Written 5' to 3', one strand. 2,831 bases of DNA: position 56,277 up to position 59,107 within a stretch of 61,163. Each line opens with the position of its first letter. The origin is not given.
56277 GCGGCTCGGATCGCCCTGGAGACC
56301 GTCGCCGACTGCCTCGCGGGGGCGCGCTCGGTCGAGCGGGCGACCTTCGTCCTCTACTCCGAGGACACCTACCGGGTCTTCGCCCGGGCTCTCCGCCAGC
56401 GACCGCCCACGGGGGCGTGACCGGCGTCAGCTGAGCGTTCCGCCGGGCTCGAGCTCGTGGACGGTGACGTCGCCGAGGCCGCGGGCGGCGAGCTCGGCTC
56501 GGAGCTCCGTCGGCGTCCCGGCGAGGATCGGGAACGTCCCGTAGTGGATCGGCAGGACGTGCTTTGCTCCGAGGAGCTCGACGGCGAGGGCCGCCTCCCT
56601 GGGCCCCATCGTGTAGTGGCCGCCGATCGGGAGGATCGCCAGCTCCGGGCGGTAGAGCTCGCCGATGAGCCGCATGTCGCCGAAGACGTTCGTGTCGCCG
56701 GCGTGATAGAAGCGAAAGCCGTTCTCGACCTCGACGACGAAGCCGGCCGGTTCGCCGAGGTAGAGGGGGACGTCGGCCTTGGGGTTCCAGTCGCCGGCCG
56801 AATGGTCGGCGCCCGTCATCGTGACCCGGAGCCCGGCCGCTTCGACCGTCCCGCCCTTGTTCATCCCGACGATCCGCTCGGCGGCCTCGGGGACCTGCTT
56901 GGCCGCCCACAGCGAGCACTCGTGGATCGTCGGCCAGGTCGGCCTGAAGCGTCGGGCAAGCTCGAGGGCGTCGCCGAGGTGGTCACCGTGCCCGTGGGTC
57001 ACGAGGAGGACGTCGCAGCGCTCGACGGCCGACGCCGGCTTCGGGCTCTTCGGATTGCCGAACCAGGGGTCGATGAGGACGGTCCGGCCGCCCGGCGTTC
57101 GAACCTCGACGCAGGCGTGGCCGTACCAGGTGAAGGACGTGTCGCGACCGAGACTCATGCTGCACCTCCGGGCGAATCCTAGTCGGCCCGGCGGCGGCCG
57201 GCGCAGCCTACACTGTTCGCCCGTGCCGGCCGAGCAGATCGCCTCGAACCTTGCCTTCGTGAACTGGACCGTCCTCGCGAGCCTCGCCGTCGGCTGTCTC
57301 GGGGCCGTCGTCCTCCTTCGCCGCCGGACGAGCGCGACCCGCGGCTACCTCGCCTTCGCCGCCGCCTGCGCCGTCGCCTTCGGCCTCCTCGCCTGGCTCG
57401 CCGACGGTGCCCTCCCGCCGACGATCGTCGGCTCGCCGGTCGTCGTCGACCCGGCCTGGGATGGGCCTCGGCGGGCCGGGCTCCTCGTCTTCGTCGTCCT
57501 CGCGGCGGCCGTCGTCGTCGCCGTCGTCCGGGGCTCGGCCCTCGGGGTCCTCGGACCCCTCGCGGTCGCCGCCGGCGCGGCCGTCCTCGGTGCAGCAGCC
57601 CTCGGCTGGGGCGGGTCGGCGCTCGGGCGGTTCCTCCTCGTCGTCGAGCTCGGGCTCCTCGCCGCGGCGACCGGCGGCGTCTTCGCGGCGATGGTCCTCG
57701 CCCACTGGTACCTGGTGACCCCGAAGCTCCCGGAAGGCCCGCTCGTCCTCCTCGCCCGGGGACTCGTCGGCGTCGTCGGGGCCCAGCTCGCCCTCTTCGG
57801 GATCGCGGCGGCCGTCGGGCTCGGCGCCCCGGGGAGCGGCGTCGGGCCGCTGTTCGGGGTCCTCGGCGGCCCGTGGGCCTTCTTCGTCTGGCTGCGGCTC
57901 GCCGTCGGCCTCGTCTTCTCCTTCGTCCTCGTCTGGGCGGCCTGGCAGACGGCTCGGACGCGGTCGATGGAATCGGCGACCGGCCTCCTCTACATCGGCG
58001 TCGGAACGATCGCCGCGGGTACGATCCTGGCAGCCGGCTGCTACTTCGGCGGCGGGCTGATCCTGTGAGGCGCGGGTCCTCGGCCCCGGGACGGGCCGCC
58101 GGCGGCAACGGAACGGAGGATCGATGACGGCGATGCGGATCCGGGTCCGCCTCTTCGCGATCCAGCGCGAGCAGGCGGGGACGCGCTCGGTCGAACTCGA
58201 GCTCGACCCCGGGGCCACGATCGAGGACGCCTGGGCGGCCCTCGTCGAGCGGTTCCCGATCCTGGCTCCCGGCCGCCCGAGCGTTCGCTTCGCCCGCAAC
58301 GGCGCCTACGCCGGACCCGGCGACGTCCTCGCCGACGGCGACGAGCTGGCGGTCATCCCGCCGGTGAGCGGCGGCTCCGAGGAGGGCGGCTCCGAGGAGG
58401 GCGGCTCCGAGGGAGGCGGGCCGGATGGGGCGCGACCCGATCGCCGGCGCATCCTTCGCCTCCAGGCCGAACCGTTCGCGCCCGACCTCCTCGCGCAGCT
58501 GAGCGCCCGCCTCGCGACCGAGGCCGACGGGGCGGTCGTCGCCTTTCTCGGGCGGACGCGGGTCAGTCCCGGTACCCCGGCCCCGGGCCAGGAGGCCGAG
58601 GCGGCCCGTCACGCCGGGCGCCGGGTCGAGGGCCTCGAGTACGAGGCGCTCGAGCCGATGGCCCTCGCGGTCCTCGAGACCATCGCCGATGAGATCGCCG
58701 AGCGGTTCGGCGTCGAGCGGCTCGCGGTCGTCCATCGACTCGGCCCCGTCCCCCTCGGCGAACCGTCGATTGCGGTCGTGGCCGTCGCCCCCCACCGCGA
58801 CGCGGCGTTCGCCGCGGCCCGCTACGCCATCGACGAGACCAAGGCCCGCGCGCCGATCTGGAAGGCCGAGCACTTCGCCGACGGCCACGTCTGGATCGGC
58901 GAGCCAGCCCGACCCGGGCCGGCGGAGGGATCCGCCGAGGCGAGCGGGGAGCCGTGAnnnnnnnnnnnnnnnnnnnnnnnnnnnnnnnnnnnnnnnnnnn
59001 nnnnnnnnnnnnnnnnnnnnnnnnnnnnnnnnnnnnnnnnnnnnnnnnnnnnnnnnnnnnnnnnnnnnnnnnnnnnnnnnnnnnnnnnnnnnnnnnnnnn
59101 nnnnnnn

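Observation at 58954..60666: Orphan, degenerate lysine 5,6-aminomutase alpha homolog coupled to molybdopterin synthase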

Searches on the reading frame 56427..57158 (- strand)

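Call 5: search_protein_families(library=pfam, proteins=[window:56427-57158:-], max_evalue=0.01)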
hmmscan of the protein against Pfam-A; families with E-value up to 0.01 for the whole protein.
window:56427-57158:- (243 aa): 3 families
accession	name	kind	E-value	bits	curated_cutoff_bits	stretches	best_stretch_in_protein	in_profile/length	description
PF12706.13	Lactamase_B_2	-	8e-30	104.4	27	1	25-206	1-200/200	Beta-lactamase superfamily domain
PF13483.12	Lactamase_B_3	-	2.9e-23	83.1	24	1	9-205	2-160/160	Beta-lactamase superfamily domain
PF00753.33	Lactamase_B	-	1.2e-10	42.1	22.7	1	11-193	3-178/196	Metallo-beta-lactamase superfamily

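Call 40: search_protein_families(library=ncbifam, proteins=[window:56427-57158:-], max_evalue=0.1)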
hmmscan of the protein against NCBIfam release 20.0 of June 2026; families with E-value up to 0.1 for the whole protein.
window:56427-57158:- (243 aa): 4 families
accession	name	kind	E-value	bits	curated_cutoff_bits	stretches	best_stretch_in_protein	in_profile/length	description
NF001911.0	PRK00685.1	equivalog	3.8e-66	222.9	144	1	9-242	3-226/228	metal-dependent hydrolase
NF008688.0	PRK11709.1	equivalog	0.0011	17.9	306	0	44-117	106-182/355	L-ascorbate 6-phosphate lactonase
NF012229.1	bla_class_B_core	domain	0.0057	16.8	100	1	49-122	53-132/139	metallo-beta-lactamase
TIGR03413.1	GSH_gloB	equivalog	0.056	12.8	200.8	1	25-72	21-68/248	hydroxyacylglutathione hydrolase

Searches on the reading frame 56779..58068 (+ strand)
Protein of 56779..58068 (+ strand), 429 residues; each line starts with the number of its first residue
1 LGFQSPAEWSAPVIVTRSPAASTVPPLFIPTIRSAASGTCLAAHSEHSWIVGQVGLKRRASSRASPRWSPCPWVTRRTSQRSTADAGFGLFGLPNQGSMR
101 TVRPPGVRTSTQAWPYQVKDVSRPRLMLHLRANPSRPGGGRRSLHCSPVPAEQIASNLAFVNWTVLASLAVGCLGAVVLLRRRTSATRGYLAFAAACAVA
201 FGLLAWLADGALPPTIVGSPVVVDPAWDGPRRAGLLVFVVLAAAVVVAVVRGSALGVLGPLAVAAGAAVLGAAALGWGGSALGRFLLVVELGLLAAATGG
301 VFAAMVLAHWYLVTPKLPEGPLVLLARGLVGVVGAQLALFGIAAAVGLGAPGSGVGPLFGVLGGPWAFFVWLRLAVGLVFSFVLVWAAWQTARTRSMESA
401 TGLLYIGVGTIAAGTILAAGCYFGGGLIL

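Call 5: search_protein_families(library=pfam, proteins=[window:56779-58068:+], max_evalue=0.01)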
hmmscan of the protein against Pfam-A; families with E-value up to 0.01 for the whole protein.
window:56779-58068:+ (429 aa): 1 family
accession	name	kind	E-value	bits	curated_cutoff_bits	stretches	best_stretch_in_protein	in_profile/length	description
PF20556.3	DUF6768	-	0.0082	16.3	27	0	358-403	32-77/123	Family of unknown function (DUF6768)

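Call 6: search_protein_families(library=ncbifam, proteins=[window:56779-58068:+], max_evalue=0.01)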
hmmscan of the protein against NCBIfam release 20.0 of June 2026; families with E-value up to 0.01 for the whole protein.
window:56779-58068:+ (429 aa): 0 families

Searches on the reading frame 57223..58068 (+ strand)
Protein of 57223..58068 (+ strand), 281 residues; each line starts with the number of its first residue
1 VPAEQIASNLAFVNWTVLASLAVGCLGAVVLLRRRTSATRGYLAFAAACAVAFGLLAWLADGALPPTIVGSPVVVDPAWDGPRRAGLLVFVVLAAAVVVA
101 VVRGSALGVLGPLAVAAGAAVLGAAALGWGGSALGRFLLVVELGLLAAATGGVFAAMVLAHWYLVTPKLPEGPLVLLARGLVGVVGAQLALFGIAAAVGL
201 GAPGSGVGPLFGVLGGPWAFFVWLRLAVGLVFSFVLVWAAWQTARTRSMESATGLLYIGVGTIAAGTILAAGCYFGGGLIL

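Call 75: find_homologous_proteins(query=window:57223-58068:+, max_evalue=0.001)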
Query window:57223-58068:+ (281 aa): 3355 proteins with E <= 0.001 among 8000 candidates; the best 120 are listed.
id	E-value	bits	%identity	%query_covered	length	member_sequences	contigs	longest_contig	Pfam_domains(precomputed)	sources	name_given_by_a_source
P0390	3.4e-162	557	100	100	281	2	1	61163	-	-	-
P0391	1.2e-135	470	84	100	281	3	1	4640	-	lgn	-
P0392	1.7e-125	436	81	100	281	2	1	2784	-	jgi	jgi:hypothetical protein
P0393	4.5e-124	432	80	100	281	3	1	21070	-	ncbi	-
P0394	1.2e-122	427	79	100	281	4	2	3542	-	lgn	-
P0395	7.7e-122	424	81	100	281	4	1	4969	-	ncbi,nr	ncbi:MAG TPA: hypothetical protein VNO86_03970 [Candidatus Binatia bacterium]|nr:hypothetical protei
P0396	9.8e-122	424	79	100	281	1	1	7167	-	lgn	-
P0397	2.5e-119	416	78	100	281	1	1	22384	-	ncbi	-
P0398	6.1e-119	415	78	100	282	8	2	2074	-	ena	-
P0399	4.5e-96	340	65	100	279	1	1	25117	-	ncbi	-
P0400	1.6e-95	338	64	100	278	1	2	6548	-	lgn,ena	-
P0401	7.5e-95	336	66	100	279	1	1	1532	-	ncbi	-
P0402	9.1e-95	335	64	100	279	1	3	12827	-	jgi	jgi:hypothetical protein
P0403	1.4e-94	335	65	100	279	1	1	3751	-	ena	-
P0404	1.5e-94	335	64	100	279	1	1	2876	-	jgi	jgi:hypothetical protein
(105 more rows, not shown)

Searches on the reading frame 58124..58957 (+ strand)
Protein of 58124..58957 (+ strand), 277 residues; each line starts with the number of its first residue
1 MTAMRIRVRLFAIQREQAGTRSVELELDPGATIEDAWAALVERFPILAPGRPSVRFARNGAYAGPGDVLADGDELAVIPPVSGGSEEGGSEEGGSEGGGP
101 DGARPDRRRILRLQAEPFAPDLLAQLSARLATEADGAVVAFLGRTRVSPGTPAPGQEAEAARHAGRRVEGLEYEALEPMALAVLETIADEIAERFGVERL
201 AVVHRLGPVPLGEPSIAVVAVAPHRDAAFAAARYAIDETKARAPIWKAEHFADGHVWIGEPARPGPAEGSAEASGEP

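Call 5: search_protein_families(library=pfam, proteins=[window:58124-58957:+], max_evalue=0.01)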
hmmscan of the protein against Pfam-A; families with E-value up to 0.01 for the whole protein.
window:58124-58957:+ (277 aa): 2 families
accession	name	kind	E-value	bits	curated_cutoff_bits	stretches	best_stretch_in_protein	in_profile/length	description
PF02391.22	MoaE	-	2.4e-29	102.2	23.4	1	115-242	3-114/114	MoaE protein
PF02597.26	ThiS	-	5e-16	59.5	22.5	1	8-84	1-76/76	ThiS family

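Call 6: search_protein_families(library=ncbifam, proteins=[window:58124-58957:+], max_evalue=0.01)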
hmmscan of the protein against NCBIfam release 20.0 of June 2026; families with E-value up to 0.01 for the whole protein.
window:58124-58957:+ (277 aa): 6 families
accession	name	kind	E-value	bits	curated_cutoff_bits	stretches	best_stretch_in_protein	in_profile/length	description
NF007959.0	PRK10678.1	equivalog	1.3e-17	63.7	175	1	132-258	25-137/150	molybdopterin synthase catalytic subunit MoaE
NF011061.0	PRK14493.1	equivalog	5.7e-17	62.1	215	1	124-259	148-271/274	molybdopterin synthase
TIGR01682.1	moaD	equivalog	9.9e-15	55.1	66.15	1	6-84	1-80/80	molybdopterin converting factor subunit 1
TIGR01687.1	moaD_arch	subfamily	7e-14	52.1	49.5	1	6-84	1-88/88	MoaD family protein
NF041918.1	SAMP1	equivalog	2.5e-12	47.1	60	1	7-84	2-91/91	ubiquitin-like small modifier protein 1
NF008347.0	PRK11130.1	equivalog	0.0028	18.2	94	0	6-84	2-81/81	molybdopterin synthase sulfur carrier subunit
